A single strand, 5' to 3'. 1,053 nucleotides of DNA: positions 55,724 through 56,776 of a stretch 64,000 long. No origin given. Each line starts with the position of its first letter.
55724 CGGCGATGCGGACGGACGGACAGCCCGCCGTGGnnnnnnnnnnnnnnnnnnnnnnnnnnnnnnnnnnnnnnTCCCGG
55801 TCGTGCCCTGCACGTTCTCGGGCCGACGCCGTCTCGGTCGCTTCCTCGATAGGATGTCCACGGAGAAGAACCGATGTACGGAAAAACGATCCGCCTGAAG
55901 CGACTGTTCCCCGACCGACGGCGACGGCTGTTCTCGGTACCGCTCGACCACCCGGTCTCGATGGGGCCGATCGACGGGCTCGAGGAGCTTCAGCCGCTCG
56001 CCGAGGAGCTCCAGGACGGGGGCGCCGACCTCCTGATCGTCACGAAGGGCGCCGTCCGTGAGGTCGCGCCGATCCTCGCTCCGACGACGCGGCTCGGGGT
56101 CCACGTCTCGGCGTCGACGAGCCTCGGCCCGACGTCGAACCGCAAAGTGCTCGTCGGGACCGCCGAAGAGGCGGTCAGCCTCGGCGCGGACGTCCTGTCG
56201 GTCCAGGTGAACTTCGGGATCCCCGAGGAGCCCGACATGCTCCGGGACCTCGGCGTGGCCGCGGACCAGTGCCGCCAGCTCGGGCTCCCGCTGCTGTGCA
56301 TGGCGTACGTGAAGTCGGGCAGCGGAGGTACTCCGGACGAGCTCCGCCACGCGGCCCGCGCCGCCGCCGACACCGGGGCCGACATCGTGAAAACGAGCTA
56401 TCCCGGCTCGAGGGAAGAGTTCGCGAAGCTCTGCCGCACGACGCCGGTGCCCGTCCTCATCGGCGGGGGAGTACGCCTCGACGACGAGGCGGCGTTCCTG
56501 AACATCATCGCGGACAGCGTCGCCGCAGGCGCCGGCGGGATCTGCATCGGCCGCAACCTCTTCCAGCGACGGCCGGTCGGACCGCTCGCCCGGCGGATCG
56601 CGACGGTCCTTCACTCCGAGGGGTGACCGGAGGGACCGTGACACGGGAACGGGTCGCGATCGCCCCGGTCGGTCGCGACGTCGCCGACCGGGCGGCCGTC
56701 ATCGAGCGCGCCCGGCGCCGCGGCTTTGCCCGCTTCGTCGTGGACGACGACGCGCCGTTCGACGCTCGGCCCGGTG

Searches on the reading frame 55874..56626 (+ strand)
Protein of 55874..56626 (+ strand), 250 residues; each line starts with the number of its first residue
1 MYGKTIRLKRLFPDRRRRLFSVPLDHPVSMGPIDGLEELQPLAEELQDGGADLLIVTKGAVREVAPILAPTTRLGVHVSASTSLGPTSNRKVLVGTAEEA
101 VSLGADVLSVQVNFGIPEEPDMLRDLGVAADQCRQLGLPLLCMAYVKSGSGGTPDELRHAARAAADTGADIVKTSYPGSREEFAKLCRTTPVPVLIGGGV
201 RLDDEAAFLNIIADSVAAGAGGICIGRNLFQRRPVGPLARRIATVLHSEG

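Call 84: search_protein_families(library=pfam, proteins=[window:55874-56626:+], max_evalue=0.00001)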
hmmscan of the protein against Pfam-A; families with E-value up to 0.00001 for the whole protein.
window:55874-56626:+ (250 aa): 1 family
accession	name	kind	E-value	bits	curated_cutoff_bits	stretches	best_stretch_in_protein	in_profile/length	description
PF01791.15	DeoC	-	9.2e-38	130.6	23.8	1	22-232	4-229/229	DeoC/LacD family aldolase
